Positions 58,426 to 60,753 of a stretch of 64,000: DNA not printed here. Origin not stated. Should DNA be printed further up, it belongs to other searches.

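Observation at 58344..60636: HTH-fused SF2 helicase coupled to a tiny zinc-ribbon protein: candidate uncharacterised defence or mobile-element module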

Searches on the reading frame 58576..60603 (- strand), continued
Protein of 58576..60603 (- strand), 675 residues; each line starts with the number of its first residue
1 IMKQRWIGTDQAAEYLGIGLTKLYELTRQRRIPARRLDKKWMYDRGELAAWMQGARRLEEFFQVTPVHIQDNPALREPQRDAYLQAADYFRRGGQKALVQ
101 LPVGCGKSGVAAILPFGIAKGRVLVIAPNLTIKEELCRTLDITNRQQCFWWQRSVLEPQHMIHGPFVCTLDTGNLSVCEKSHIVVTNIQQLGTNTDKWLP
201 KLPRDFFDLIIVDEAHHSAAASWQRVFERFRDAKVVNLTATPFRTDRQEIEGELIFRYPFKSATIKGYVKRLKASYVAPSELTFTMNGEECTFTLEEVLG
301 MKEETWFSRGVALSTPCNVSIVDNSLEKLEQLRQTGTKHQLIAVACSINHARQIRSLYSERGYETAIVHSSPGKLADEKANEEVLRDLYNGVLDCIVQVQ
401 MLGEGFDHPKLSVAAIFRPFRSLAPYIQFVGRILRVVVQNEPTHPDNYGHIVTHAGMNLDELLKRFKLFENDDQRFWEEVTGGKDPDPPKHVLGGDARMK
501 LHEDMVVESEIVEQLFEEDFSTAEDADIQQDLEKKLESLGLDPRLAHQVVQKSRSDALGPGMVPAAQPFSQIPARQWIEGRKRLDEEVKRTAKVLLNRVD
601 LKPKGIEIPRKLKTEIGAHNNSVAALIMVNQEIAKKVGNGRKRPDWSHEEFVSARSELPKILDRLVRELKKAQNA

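Call 46: find_homologous_proteins(query=A2, max_evalue=1e-10)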
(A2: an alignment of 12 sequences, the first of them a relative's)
Query A2 (12 sequences) (658 aa, profile of the alignment): 3088 proteins with E <= 1e-10 among 8000 candidates; the best 120 are listed.
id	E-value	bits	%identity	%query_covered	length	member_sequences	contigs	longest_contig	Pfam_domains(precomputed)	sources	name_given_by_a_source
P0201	0.0e+0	1048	100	100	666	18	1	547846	PF12728.14,PF00270.36,PF00271.38,PF04851.22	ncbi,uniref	ncbi:DEAD/DEAH box helicase family protein [Mesorhizobium sp. SB112]|uniref:DEAD/DEAH box helicase n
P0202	0.0e+0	1041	97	100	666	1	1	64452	PF12728.14,PF00270.36,PF00271.38,PF04851.22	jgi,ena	-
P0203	0.0e+0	1039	97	100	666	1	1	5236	PF12728.14,PF00270.36,PF00271.38,PF04851.22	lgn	-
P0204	0.0e+0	1039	97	100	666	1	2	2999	PF12728.14,PF00270.36,PF00271.38,PF04851.22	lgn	-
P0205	0.0e+0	1037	96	100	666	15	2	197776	PF12728.14,PF00270.36,PF00271.38,PF04851.22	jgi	jgi:DNA repair protein RadD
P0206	0.0e+0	1037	95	100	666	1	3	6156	PF12728.14,PF00270.36,PF00271.38,PF04851.22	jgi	jgi:DNA repair protein RadD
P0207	0.0e+0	1034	95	100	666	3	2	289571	PF12728.14,PF00270.36,PF00271.38,PF04851.22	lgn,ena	-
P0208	0.0e+0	1032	64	99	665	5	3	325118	PF12728.14,PF00270.36,PF18766.8,PF00271.38,PF04851.22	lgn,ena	-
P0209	0.0e+0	1029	80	100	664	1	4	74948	PF12728.14,PF00270.36,PF18766.8,PF00271.38,PF04851.22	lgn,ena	-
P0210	0.0e+0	1028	96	100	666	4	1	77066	PF12728.14,PF00270.36,PF00271.38,PF04851.22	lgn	-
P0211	0.0e+0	1027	83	100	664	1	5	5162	PF12728.14,PF00270.36,PF00271.38,PF04851.22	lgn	-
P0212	0.0e+0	1026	90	100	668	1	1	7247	PF12728.14,PF00270.36,PF00271.38,PF04851.22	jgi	jgi:DNA repair protein RadD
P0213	0.0e+0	1026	90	100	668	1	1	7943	PF12728.14,PF00270.36,PF00271.38,PF04851.22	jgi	jgi:DNA repair protein RadD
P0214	0.0e+0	1023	88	100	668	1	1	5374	PF12728.14,PF00270.36,PF00271.38,PF04851.22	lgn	-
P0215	0.0e+0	1023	88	100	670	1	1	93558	PF12728.14,PF00270.36,PF00271.38,PF04851.22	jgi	jgi:excisionase family DNA binding protein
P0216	0.0e+0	1023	89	100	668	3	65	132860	PF12728.14,PF00270.36,PF00271.38,PF04851.22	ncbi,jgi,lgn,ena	jgi:DNA repair protein RadD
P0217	0.0e+0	1021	52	100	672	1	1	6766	PF12728.14,PF00271.38,PF04851.22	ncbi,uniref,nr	ncbi:MAG: DEAD/DEAH box helicase family protein [Methanolobus sp.]|uniref:DEAD/DEAH box helicase n=1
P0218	0.0e+0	1020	81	100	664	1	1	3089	PF12728.14,PF00270.36,PF00271.38,PF04851.22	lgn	-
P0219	0.0e+0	1019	88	100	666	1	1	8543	PF12728.14,PF00270.36,PF00271.38,PF04851.22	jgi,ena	-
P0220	0.0e+0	1019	89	100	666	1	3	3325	PF12728.14,PF00270.36,PF00271.38,PF04851.22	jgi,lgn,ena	jgi:excisionase family DNA binding protein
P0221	0.0e+0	1018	88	100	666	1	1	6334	PF12728.14,PF00270.36,PF00271.38,PF04851.22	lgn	-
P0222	0.0e+0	1018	89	100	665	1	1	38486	PF12728.14,PF00270.36,PF00271.38,PF04851.22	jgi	jgi:DNA repair protein RadD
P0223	0.0e+0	1017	88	100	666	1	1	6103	PF12728.14,PF00270.36,PF00271.38,PF04851.22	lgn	-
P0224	0.0e+0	1017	67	100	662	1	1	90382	PF12728.14,PF00270.36,PF18766.8,PF00271.38,PF04851.22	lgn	-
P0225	0.0e+0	1016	59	99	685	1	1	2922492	PF12728.14,PF00270.36,PF18766.8,PF00271.38,PF04851.22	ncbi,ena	-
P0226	0.0e+0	1016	89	100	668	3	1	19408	PF12728.14,PF00270.36,PF00271.38,PF04851.22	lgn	-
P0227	0.0e+0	1016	67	100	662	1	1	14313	PF12728.14,PF00270.36,PF18766.8,PF00271.38,PF04851.22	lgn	-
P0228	0.0e+0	1014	40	99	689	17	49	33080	PF12728.14,PF00376.30,PF13411.13,PF18766.8,PF00271.38,PF04851.22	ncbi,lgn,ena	-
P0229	0.0e+0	1013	86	100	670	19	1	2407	PF12728.14,PF00270.36,PF00271.38,PF04851.22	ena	-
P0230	0.0e+0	1013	85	100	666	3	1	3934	PF12728.14,PF00270.36,PF00271.38,PF04851.22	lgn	-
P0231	0.0e+0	1013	45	80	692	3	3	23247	PF12728.14,PF00376.30,PF13411.13,PF18766.8,PF00271.38,PF04851.22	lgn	-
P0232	0.0e+0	1013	88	100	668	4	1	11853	PF12728.14,PF00270.36,PF00271.38,PF04851.22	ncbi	-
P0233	0.0e+0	1012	85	100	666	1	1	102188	PF12728.14,PF00270.36,PF00271.38,PF04851.22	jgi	jgi:DNA repair protein RadD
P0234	0.0e+0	1012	87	100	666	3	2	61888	PF12728.14,PF00270.36,PF00271.38,PF04851.22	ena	-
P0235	0.0e+0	1011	88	100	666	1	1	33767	PF12728.14,PF00270.36,PF00271.38,PF04851.22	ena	-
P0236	0.0e+0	1011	85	100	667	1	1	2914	PF12728.14,PF00270.36,PF18766.8,PF00271.38,PF04851.22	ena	-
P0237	0.0e+0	1011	40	99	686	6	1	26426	PF12728.14,PF00376.30,PF13411.13,PF18766.8,PF00271.38,PF04851.22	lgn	-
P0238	1.8e-298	1010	85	100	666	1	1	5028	PF12728.14,PF00270.36,PF00271.38,PF04851.22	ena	-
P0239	2.2e-298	1010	40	99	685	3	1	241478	PF12728.14,PF00376.30,PF13411.13,PF18766.8,PF00271.38,PF04851.22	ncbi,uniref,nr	ncbi:DEAD/DEAH box helicase [Rhodococcus sp. WY5]|uniref:DEAD/DEAH box helicase n=1 Tax=Rhodococcus 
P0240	2.2e-298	1010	67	99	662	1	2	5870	PF12728.14,PF00270.36,PF18766.8,PF00271.38,PF04851.22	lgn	-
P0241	2.2e-298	1010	84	100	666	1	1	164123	PF12728.14,PF00270.36,PF00271.38,PF04851.22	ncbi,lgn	-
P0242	2.5e-298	1010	85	100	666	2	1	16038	PF12728.14,PF00270.36,PF00271.38,PF04851.22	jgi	jgi:excisionase family DNA binding protein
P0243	2.5e-298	1010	68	99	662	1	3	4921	PF12728.14,PF00270.36,PF18766.8,PF00271.38,PF04851.22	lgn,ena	-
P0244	2.5e-298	1010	81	100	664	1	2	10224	PF12728.14,PF00270.36,PF00271.38,PF04851.22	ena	-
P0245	2.6e-298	1010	84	100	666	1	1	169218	PF12728.14,PF00270.36,PF00271.38,PF04851.22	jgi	jgi:excisionase family DNA binding protein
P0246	3.3e-298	1009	40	98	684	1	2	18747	PF12728.14,PF00376.30,PF13411.13,PF18766.8,PF00271.38,PF04851.22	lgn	-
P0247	3.3e-298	1009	84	100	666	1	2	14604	PF12728.14,PF00270.36,PF00271.38,PF04851.22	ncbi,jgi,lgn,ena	jgi:excisionase family DNA binding protein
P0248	3.6e-298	1009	84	100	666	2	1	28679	PF12728.14,PF00270.36,PF00271.38,PF04851.22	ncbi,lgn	-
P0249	3.7e-298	1009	83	100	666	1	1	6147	PF12728.14,PF00270.36,PF00271.38,PF04851.22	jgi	jgi:DNA repair protein RadD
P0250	4.4e-298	1009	80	100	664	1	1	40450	PF12728.14,PF00270.36,PF00271.38,PF04851.22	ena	-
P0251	5.1e-298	1009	86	100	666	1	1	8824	PF12728.14,PF00270.36,PF00271.38,PF04851.22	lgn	-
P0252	5.5e-298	1008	86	100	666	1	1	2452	PF12728.14,PF00270.36,PF00271.38,PF04851.22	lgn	-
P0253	8.6e-298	1008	85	100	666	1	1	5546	PF12728.14,PF00270.36,PF00271.38,PF04851.22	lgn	-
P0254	9.5e-298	1008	84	100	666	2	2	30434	PF12728.14,PF00270.36,PF00271.38,PF04851.22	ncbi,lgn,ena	-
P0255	1.6e-297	1007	84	100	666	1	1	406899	PF12728.14,PF00270.36,PF00271.38,PF04851.22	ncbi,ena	-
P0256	1.8e-297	1007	85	100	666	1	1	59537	PF12728.14,PF00270.36,PF00271.38,PF04851.22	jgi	jgi:excisionase family DNA binding protein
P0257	2.0e-297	1007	86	100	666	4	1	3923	PF12728.14,PF00270.36,PF00271.38,PF04851.22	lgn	-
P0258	2.4e-297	1006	86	100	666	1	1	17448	PF12728.14,PF00270.36,PF00271.38,PF04851.22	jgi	-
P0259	2.4e-297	1006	83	100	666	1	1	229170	PF12728.14,PF00270.36,PF00271.38,PF04851.22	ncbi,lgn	-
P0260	2.5e-297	1006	40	98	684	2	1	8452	PF12728.14,PF00376.30,PF13411.13,PF18766.8,PF00271.38,PF04851.22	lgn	-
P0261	2.8e-297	1006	84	100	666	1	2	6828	PF12728.14,PF00270.36,PF00271.38,PF04851.22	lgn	-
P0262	3.1e-297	1006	84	100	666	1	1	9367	PF12728.14,PF00270.36,PF00271.38,PF04851.22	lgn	-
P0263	3.4e-297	1006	86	100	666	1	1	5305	PF12728.14,PF00270.36,PF00271.38,PF04851.22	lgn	-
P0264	3.5e-297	1006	84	100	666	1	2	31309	PF12728.14,PF00270.36,PF00271.38,PF04851.22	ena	-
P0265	3.5e-297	1006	85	100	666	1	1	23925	PF12728.14,PF00270.36,PF00271.38,PF04851.22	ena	-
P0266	3.7e-297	1006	85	100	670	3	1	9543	PF12728.14,PF00270.36,PF00271.38,PF04851.22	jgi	jgi:excisionase family DNA binding protein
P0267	4.5e-297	1005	41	99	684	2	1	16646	PF12728.14,PF00376.30,PF13411.13,PF18766.8,PF00271.38,PF04851.22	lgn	-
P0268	5.1e-297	1005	82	100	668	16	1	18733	PF12728.14,PF00270.36,PF00271.38,PF04851.22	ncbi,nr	ncbi:MAG: helicase [Yangia sp.]|nr:helicase [Salipiger sp.]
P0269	6.4e-297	1005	83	100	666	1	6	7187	PF12728.14,PF00270.36,PF00271.38,PF04851.22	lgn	-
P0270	6.7e-297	1005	83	100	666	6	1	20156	PF12728.14,PF00270.36,PF00271.38,PF04851.22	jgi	jgi:DNA repair protein RadD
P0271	6.8e-297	1005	68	99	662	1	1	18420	PF12728.14,PF00270.36,PF00271.38,PF04851.22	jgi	-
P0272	7.5e-297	1005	83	100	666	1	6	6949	PF12728.14,PF00270.36,PF00271.38,PF04851.22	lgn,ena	-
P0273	7.9e-297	1005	84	100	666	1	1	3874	PF12728.14,PF00270.36,PF00271.38,PF04851.22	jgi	-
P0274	8.1e-297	1005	83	100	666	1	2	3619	PF12728.14,PF00270.36,PF00271.38,PF04851.22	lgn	-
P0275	8.4e-297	1005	82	100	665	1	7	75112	PF12728.14,PF00270.36,PF00271.38,PF04851.22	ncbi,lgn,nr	ncbi:MAG: DEAD/DEAH box helicase family protein [Bryobacterales bacterium]|nr:DEAD/DEAH box helicase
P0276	9.2e-297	1004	39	99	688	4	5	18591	PF12728.14,PF00376.30,PF13411.13,PF18766.8,PF00271.38,PF04851.22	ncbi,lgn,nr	ncbi:MAG: helix-turn-helix domain-containing protein [Mycobacterium sp.]|nr:MAG: helix-turn-helix do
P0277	1.0e-296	1004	86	99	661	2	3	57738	PF12728.14,PF00270.36,PF00271.38,PF04851.22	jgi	jgi:excisionase family DNA binding protein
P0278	1.1e-296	1004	84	100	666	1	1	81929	PF12728.14,PF00270.36,PF00271.38,PF04851.22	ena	-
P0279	1.2e-296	1004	83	100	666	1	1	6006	PF12728.14,PF00270.36,PF00271.38,PF04851.22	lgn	-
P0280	1.6e-296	1004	78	99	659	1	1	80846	PF12728.14,PF00270.36,PF18766.8,PF00271.38,PF04851.22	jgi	-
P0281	2.0e-296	1003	82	100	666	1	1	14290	PF12728.14,PF00270.36,PF00271.38,PF04851.22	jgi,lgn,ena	-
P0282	2.0e-296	1003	82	100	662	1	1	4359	PF12728.14,PF00270.36,PF00271.38,PF04851.22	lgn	-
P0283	2.1e-296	1003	86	100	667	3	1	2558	PF12728.14,PF00270.36,PF00271.38,PF04851.22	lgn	-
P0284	2.2e-296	1003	40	99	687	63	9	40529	PF12728.14,PF00376.30,PF13411.13,PF18766.8,PF00271.38,PF04851.22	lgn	-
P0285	2.5e-296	1003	75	99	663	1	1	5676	PF12728.14,PF00270.36,PF18766.8,PF00271.38,PF04851.22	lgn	-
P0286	2.7e-296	1003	83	100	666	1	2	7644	PF12728.14,PF00270.36,PF00271.38,PF04851.22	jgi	jgi:DNA repair protein RadD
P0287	2.9e-296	1003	66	99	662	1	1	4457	PF12728.14,PF00270.36,PF18766.8,PF00271.38,PF04851.22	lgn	-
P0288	3.1e-296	1003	66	99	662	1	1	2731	PF12728.14,PF00270.36,PF18766.8,PF00271.38,PF04851.22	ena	-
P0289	3.4e-296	1003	83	100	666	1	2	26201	PF12728.14,PF00270.36,PF00271.38,PF04851.22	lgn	-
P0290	3.5e-296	1003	84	100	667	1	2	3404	PF12728.14,PF00270.36,PF00271.38,PF04851.22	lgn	-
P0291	3.8e-296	1002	83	100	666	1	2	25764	PF12728.14,PF00270.36,PF00271.38,PF04851.22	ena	-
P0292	4.0e-296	1002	83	100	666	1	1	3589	PF12728.14,PF00270.36,PF00271.38,PF04851.22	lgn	-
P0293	4.2e-296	1002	84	100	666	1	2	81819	PF12728.14,PF00270.36,PF00271.38,PF04851.22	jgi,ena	jgi:excisionase family DNA binding protein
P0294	4.2e-296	1002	73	99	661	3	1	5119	PF12728.14,PF00270.36,PF00271.38,PF04851.22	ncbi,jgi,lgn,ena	-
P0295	4.7e-296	1002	75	100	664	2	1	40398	PF12728.14,PF00270.36,PF00271.38,PF04851.22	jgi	jgi:excisionase family DNA binding protein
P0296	4.7e-296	1002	65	99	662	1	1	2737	PF12728.14,PF00270.36,PF18766.8,PF00271.38,PF04851.22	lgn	-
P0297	4.8e-296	1002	85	100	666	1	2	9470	PF12728.14,PF00270.36,PF00271.38,PF04851.22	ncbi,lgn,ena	-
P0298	6.8e-296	1002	85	99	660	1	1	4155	PF12728.14,PF00270.36,PF00271.38,PF04851.22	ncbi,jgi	jgi:DNA repair protein RadD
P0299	8.1e-296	1001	75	100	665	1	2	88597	PF12728.14,PF00270.36,PF18766.8,PF00271.38,PF04851.22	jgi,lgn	jgi:DNA repair protein RadD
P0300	8.7e-296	1001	82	100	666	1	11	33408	PF12728.14,PF00270.36,PF00271.38,PF04851.22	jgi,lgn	jgi:excisionase family DNA binding protein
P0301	8.9e-296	1001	77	100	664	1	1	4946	PF12728.14,PF00270.36,PF00271.38,PF04851.22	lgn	-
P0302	9.1e-296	1001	83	100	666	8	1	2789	PF12728.14,PF00270.36,PF00271.38,PF04851.22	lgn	-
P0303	1.0e-295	1001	67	100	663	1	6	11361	PF12728.14,PF00270.36,PF18766.8,PF00271.38,PF04851.22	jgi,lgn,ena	-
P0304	1.1e-295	1001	84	100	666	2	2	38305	PF12728.14,PF00270.36,PF00271.38,PF04851.22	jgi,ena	-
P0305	1.2e-295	1001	52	100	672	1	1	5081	PF12728.14,PF00270.36,PF18766.8,PF00271.38,PF04851.22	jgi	jgi:DNA repair protein RadD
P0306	1.3e-295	1001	83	100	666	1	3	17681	PF12728.14,PF00270.36,PF00271.38,PF04851.22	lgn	-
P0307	1.4e-295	1001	82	100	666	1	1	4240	PF12728.14,PF00270.36,PF00271.38,PF04851.22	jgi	jgi:DNA repair protein RadD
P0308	1.7e-295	1000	66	99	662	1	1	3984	PF12728.14,PF00270.36,PF18766.8,PF00271.38,PF04851.22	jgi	-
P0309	2.1e-295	1000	84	100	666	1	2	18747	PF12728.14,PF00270.36,PF00271.38,PF04851.22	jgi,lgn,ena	-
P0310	2.2e-295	1000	69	100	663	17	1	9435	PF12728.14,PF00270.36,PF00271.38,PF04851.22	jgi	-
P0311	2.7e-295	1000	83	100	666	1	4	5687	PF12728.14,PF00270.36,PF00271.38,PF04851.22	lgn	-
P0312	2.8e-295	1000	83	100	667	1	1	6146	PF12728.14,PF00270.36,PF00271.38,PF04851.22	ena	-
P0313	3.1e-295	999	40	98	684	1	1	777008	PF12728.14,PF00376.30,PF13411.13,PF18766.8,PF00271.38,PF04851.22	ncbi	ncbi:MAG: DEAD/DEAH box helicase family protein [Actinomycetota bacterium]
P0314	3.3e-295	999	84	100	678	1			PF12728.14,PF00270.36,PF00271.38,PF04851.22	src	-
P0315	3.4e-295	999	84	100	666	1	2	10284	PF12728.14,PF00270.36,PF00271.38,PF04851.22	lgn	-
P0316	3.8e-295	999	82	100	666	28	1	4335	PF12728.14,PF00270.36,PF00271.38,PF04851.22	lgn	-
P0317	4.9e-295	999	67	100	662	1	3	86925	PF12728.14,PF00270.36,PF00271.38,PF04851.22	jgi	-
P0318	5.0e-295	999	83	100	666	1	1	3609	PF12728.14,PF00270.36,PF00271.38,PF04851.22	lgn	-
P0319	5.0e-295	999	65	99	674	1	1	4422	PF12728.14,PF00270.36,PF18766.8,PF00271.38,PF04851.22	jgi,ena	-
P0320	5.7e-295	999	81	100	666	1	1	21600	PF12728.14,PF00270.36,PF00271.38,PF04851.22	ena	-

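Call 61: search_protein_families(library=pfam, alignment_id=A5, max_evalue=0.00001)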
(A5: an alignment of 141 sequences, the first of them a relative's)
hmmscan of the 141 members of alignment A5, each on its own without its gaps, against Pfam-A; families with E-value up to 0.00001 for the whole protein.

A. member 1, L001:7938-9008:+ (357 aa): 2 families
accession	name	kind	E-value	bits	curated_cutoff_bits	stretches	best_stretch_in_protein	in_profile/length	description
PF15869.11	TolB_like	-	1.6e-09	38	29.2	1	62-316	24-279/296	TolB-like 6-blade propeller-like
PF17170.10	DUF5128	-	6.2e-06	26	22.9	1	56-113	43-98/321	6-bladed beta-propeller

B. families by the number of members that match (of 141 scanned): 91 families (the first 25 are shown)
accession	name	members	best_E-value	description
PF13560.12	HTH_31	4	4.4e-13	Helix-turn-helix domain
PF18186.6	SLATT_4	3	1.8e-70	SMODS and SLOG-associating 2TM effector domain family 4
PF00239.26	Resolvase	3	3e-41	Resolvase, N terminal domain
PF04851.21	ResIII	3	1e-31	Type III restriction enzyme, res subunit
PF00270.35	DEAD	3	2.3e-27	DEAD/DEAH box helicase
PF06114.19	Peptidase_M78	3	8.3e-18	IrrE N-terminal-like domain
PF01381.28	HTH_3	3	1.5e-17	Helix-turn-helix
PF00271.37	Helicase_C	3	4.2e-12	Helicase conserved C-terminal domain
PF02796.21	HTH_7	3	2.8e-09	Helix-turn-helix domain of resolvase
PF19614.4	DUF6119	2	1.1e-145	Family of unknown function (DUF6119)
PF18135.7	Type_ISP_C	2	6.9e-101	Type ISP C-terminal specificity domain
PF22240.1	ISP_coupler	2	3.8e-50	Type ISP restriction-modification enzyme, coupler domain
PF13156.12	Mrr_cat_2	2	5.4e-50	Restriction endonuclease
PF13304.12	AAA_21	2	1.5e-23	AAA domain, putative AbiEii toxin, Type IV TA system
PF18734.6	HEPN_AbiU2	2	2.4e-20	AbiU2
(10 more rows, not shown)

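Call 62: search_protein_families(library=padloc, alignment_id=A5, max_evalue=0.00001)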
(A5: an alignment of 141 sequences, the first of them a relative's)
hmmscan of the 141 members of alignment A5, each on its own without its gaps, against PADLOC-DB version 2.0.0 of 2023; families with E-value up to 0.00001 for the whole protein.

A. member 1, L001:7938-9008:+ (357 aa): 0 families

B. families by the number of members that match (of 141 scanned): 384 families (the first 25 are shown)
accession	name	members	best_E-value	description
PDLC03952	RmrA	4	1.3e-52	-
PDLC04134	mad2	4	7.2e-32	mads_2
PDLC00696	Effector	3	3e-80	2TM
PDLC03951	RmrA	3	1.1e-59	-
PDLC03949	RmrA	3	2.1e-59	-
PDLC03954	RmrA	3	9.5e-56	-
PDLC03948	RmrA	3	6e-55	-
PDLC03947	RmrA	3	4.1e-51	-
PDLC03955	RmrA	3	6.2e-48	-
PDLC03944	RmrA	3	4.9e-45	-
PDLC03953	RmrA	3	7.6e-42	-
PDLC03956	RmrA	3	1.2e-41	-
PDLC03946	RmrA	3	3.1e-40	-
PDLC03945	RmrA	3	2.1e-39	-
PDLC03943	RmrA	3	6.6e-39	-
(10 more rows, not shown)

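Call 73: search_protein_families(library=phrogs, proteins=[window:58576-60600:-, L082:2685-2918:+], max_evalue=0.01)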
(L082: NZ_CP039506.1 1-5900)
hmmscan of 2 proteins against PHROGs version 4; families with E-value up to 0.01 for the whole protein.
window:58576-60600:- (674 aa): 8 families
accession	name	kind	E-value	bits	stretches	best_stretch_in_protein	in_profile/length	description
phrog_16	-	DNA, RNA and nucleotide metabolism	5.8e-52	178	1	29-559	240-674/986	DNA helicase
phrog_62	-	DNA, RNA and nucleotide metabolism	1.2e-07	30.5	1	39-270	674-878/1881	DNA helicase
phrog_16694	-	unknown function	2.6e-07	30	1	198-268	393-480/1010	-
phrog_66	-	integration and excision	3.8e-06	27.8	1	2-53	90-142/412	excisionase and transcriptional regulator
phrog_7338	-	unknown function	8.6e-06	26.9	1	6-53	31-79/87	-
phrog_27849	-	unknown function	0.00034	19.9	1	351-433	460-543/664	-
phrog_2488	-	DNA, RNA and nucleotide metabolism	0.0016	18.2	0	179-220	148-190/579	DNA helicase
phrog_25262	-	unknown function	0.0066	17.4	0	9-55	38-85/106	-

L082:2685-2918:+ (77 aa): 0 families
